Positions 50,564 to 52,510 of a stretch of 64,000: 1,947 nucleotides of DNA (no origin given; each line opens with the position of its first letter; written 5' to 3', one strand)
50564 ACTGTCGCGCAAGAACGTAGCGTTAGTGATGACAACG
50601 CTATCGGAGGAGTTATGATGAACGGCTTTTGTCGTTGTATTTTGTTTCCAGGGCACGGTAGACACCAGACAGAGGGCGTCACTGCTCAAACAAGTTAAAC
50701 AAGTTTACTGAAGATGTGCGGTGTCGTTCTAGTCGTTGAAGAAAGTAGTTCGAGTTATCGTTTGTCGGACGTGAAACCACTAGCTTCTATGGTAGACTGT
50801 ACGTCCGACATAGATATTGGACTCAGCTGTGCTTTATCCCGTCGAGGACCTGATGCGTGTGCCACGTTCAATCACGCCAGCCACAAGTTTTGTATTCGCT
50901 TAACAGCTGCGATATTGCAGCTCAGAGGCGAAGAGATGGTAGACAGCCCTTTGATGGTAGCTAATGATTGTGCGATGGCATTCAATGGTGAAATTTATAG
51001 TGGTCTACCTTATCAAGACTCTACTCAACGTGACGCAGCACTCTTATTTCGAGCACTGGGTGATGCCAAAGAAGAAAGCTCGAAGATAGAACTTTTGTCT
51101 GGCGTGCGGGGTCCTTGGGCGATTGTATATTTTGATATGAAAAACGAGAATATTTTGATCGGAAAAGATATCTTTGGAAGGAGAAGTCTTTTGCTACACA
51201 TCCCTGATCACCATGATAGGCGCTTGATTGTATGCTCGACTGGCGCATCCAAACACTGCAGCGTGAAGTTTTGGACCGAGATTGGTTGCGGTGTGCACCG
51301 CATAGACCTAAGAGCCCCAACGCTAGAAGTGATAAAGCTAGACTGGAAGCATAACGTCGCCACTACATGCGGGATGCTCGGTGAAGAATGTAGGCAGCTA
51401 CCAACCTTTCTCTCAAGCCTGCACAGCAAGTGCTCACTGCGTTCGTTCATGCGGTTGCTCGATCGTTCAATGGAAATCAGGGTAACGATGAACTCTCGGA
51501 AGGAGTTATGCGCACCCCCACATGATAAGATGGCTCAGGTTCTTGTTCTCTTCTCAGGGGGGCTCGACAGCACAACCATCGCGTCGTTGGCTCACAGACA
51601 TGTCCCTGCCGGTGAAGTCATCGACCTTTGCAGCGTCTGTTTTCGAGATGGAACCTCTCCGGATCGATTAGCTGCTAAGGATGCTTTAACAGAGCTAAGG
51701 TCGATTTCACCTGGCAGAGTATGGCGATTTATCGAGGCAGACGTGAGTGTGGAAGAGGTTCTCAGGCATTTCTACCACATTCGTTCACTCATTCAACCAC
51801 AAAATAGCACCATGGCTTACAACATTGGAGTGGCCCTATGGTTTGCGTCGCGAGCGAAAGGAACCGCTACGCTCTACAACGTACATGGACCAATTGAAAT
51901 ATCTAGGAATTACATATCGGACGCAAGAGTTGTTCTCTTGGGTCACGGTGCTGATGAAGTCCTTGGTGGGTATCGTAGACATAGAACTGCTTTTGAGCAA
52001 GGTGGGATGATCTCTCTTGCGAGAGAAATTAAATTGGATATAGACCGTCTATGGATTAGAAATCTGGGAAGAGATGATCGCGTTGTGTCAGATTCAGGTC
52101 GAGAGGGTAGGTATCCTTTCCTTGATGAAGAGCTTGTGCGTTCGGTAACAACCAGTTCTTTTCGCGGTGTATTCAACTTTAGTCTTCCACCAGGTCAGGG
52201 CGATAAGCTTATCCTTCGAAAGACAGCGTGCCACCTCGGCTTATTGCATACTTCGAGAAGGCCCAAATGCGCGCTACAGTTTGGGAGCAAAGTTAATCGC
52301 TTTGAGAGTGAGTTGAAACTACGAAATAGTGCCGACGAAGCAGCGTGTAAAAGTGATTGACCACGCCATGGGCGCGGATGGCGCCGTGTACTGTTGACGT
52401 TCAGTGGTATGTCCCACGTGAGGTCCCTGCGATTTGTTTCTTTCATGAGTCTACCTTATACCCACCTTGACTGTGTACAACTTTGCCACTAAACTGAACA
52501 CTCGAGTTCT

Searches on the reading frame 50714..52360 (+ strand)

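Call 8: search_protein_families(library=pfam, proteins=[window:50714-52360:+], max_evalue=0.001)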
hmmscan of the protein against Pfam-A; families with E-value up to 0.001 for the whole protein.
window:50714-52360:+ (548 aa): 2 families
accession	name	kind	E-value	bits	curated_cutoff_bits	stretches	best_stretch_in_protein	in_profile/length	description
PF00733.27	Asn_synthase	-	1.3e-19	71.6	21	1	275-426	19-141/354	Asparagine synthase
PF13537.11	GATase_7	-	4e-05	24.1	25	1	79-175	15-116/123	Glutamine amidotransferase domain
